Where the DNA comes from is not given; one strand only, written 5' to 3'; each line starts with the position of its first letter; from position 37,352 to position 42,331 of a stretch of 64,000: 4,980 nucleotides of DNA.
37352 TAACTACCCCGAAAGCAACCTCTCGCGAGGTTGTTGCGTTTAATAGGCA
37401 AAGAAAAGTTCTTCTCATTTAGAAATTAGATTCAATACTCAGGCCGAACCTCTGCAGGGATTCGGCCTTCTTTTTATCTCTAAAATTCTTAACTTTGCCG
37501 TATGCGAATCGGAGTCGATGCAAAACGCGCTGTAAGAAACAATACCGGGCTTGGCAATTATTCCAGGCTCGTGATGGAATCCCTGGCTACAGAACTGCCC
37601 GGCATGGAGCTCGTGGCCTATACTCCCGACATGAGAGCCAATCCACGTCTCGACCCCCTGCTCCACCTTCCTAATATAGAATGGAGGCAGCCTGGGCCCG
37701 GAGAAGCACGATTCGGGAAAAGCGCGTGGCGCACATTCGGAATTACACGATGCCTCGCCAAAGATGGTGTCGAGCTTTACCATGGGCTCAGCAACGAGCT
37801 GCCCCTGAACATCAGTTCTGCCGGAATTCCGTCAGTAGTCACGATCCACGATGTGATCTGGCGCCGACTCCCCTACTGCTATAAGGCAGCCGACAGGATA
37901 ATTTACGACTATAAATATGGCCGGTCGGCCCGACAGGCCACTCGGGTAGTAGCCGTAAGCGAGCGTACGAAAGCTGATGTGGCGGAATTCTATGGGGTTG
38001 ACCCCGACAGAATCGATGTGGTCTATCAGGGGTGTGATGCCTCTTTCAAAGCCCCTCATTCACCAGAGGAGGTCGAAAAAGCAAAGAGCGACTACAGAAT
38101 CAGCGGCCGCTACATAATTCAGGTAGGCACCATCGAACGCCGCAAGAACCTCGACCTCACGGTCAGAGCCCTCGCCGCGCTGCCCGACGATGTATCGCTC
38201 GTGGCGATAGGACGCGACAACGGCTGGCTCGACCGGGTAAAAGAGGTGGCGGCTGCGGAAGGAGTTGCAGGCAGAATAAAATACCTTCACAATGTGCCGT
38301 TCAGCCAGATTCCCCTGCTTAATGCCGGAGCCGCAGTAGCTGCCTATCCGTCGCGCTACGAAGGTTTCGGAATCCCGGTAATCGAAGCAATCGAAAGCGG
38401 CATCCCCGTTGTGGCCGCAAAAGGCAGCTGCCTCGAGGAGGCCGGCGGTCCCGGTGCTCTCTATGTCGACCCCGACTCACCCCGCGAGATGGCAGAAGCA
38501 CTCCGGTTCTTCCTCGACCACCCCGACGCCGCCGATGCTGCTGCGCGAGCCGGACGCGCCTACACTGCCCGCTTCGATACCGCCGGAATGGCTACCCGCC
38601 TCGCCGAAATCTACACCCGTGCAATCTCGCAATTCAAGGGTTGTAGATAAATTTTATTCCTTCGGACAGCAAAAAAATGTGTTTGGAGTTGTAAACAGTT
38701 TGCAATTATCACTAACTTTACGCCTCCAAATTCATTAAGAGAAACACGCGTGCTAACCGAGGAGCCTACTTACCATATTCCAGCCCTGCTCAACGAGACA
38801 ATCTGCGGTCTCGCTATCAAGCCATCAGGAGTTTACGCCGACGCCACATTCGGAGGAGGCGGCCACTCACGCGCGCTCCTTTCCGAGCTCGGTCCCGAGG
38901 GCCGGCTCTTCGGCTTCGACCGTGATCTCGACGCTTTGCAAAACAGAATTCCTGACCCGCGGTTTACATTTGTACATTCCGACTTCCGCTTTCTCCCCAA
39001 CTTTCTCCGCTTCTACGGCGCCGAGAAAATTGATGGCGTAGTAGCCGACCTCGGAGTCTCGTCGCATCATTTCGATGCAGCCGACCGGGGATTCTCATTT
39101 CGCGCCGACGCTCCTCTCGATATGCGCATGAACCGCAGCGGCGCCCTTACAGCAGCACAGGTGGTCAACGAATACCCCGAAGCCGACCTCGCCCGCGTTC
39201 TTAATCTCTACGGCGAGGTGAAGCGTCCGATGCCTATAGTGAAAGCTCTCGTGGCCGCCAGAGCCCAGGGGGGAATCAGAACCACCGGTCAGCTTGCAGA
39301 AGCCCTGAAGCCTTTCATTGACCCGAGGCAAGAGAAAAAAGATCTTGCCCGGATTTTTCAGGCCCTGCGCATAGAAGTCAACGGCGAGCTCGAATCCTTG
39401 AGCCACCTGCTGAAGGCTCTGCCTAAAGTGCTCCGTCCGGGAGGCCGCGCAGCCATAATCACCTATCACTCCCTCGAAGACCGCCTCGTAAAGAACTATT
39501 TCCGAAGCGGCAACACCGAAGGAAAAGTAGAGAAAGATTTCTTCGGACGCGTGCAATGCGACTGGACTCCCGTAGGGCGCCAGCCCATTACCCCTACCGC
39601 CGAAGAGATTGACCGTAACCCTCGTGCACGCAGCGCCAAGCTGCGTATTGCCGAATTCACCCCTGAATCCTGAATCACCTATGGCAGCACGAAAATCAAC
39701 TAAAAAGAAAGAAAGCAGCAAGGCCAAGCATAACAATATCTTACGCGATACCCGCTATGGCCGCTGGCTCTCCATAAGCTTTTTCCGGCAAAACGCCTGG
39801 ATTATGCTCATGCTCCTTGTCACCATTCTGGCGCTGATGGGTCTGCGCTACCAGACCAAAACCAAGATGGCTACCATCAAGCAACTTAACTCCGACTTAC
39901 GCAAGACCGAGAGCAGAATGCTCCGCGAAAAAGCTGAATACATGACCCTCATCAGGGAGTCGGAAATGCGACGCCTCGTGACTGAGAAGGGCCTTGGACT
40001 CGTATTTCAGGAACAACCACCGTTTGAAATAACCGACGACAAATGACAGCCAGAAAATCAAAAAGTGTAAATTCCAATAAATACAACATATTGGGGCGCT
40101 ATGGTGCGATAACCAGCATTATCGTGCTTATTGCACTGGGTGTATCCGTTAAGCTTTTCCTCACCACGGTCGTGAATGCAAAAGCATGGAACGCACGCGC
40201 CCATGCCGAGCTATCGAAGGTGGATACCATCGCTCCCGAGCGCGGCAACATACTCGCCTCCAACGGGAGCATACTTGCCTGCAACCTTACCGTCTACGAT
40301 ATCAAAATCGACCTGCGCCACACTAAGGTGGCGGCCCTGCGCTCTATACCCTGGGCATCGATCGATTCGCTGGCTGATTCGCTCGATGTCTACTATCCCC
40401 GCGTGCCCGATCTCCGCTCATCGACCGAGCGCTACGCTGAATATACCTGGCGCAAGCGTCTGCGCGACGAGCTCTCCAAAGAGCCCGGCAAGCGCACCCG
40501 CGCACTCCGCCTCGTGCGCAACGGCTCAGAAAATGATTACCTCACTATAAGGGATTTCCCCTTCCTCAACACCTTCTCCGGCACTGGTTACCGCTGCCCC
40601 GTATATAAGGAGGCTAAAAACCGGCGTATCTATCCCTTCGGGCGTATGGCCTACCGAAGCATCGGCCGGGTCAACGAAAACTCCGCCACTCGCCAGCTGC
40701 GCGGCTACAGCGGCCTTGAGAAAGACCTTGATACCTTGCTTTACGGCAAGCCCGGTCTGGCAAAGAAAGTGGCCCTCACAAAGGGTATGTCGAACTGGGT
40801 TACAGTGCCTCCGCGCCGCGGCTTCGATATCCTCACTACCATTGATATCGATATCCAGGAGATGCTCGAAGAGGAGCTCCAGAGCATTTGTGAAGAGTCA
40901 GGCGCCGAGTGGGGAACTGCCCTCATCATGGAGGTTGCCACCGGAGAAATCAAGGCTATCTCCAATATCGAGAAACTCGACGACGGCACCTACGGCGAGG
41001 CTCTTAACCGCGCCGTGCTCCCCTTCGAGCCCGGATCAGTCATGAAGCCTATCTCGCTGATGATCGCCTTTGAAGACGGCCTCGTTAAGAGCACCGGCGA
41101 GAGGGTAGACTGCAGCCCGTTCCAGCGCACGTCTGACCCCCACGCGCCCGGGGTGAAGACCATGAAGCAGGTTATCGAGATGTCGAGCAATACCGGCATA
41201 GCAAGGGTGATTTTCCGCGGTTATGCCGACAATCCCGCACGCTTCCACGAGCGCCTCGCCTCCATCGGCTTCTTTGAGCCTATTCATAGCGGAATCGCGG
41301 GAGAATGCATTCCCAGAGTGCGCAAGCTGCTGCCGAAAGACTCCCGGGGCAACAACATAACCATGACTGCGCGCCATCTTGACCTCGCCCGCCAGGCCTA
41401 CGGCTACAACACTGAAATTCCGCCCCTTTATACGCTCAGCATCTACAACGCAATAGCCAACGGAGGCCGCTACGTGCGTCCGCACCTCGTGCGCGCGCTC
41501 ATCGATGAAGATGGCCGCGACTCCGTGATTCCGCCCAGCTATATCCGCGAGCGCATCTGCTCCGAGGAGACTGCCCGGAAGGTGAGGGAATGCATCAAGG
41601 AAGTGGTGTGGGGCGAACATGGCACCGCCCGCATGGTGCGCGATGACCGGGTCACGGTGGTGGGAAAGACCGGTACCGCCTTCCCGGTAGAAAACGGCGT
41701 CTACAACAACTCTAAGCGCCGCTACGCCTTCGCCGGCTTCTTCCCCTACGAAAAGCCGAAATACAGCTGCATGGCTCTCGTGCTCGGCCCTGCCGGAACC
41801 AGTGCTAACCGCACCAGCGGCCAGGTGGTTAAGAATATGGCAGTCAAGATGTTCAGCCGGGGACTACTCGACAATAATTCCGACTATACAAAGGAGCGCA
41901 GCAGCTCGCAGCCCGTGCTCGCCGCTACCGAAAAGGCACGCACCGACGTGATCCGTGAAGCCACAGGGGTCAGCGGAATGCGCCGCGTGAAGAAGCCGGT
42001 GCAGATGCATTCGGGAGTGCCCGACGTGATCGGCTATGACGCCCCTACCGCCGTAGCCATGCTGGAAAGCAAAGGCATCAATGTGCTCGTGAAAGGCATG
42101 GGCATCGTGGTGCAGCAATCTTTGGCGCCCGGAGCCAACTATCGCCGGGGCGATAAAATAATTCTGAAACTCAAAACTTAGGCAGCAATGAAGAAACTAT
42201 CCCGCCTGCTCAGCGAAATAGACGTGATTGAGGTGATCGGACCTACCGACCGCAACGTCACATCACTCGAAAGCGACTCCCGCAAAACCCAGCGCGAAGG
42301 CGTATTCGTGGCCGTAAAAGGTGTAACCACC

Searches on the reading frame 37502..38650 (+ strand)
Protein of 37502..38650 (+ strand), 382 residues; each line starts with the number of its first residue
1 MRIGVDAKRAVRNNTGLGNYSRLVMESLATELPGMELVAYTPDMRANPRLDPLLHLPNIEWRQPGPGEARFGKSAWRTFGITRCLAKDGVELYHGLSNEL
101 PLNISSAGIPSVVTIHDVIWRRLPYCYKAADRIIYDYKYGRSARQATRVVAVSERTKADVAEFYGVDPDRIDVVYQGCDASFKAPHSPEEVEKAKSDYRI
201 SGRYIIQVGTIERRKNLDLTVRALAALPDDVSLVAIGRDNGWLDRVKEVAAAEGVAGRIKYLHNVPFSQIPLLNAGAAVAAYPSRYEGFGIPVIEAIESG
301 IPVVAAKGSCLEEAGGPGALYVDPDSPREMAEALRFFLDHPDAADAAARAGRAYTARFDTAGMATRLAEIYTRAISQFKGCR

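Call 49: search_protein_families(library=pfam, proteins=[window:37502-38650:+], max_evalue=0.000001)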
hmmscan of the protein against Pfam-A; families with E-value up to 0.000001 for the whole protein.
window:37502-38650:+ (382 aa): 6 families
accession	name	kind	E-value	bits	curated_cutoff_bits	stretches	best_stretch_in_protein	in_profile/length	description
PF00534.26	Glycos_transf_1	-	8.7e-25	87.7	26.4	1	201-352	14-170/172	Glycosyl transferases group 1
PF13692.12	Glyco_trans_1_4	-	1e-18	68.4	27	1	203-339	2-141/142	Glycosyl transferases group 1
PF13439.12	Glyco_transf_4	-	1.5e-15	58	28.5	1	36-181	21-169/170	Glycosyltransferase Family 4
PF13579.12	Glyco_trans_4_4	-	1.3e-10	42.3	29.7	1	15-175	1-156/158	Glycosyl transferase 4-like domain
PF13524.12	Glyco_trans_1_2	-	5.8e-09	36.5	25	1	220-356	5-130/144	Glycosyl transferase-like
PF20706.3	GT4-conflict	-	2.9e-08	33.6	26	1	143-311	144-316/385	Family 4 Glycosyltransferase in conflict systems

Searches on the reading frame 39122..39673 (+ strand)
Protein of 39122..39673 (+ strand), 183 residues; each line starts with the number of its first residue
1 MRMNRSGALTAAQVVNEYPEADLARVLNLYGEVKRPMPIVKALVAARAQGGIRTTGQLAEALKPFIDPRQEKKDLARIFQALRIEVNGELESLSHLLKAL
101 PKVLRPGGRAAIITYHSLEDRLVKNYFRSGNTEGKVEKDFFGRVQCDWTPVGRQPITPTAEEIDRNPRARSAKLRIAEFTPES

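Call 49: search_protein_families(library=pfam, proteins=[window:39122-39673:+], max_evalue=0.000001)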
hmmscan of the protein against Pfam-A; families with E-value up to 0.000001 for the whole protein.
window:39122-39673:+ (183 aa): 1 family
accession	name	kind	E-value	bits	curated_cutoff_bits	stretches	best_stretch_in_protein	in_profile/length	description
PF01795.25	Methyltransf_5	-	7.7e-51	173.8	27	1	1-179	124-308/309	MraW methylase family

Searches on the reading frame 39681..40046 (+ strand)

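Call 49: search_protein_families(library=pfam, proteins=[window:39681-40046:+], max_evalue=0.000001)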
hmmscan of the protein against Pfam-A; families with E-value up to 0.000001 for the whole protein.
window:39681-40046:+ (121 aa): 1 family
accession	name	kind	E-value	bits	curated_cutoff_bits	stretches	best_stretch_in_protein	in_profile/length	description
PF19579.4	FtsL_2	-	3.8e-10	40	24.6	1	38-118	16-95/100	Bacteriodetes cell division protein (FtsL-like)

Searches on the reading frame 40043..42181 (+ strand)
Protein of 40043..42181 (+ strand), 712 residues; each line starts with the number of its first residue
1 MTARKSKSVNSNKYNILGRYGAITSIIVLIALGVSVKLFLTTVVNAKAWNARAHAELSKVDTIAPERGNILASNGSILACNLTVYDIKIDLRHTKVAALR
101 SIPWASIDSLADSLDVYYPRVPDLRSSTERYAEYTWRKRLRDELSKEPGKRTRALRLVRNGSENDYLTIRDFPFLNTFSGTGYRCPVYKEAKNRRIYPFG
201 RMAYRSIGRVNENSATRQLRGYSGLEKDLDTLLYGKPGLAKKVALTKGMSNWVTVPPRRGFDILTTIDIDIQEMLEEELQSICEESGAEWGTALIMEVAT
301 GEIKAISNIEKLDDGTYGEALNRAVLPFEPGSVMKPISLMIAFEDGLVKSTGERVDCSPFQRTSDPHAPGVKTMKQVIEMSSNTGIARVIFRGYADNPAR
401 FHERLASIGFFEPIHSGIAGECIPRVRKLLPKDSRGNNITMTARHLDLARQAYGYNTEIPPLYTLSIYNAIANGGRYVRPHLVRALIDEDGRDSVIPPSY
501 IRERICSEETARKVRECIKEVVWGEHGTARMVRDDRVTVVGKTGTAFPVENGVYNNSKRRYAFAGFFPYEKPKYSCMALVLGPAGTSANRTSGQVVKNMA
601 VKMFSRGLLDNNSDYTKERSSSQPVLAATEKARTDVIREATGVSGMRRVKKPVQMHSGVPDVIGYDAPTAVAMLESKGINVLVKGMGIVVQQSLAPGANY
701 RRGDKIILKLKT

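Call 49: search_protein_families(library=pfam, proteins=[window:40043-42181:+], max_evalue=0.000001)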
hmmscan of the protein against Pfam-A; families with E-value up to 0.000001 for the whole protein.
window:40043-42181:+ (712 aa): 3 families
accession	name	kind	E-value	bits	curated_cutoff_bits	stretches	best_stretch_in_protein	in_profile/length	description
PF00905.27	Transpeptidase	-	4.2e-35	121.8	22.1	1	291-598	1-296/299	Penicillin binding protein transpeptidase domain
PF03717.20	PBP_dimer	-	7e-11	43.3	24.4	1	63-241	2-166/180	Penicillin-binding Protein dimerisation domain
PF03793.24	PASTA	-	6.9e-09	36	23.2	1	659-710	3-62/64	PASTA domain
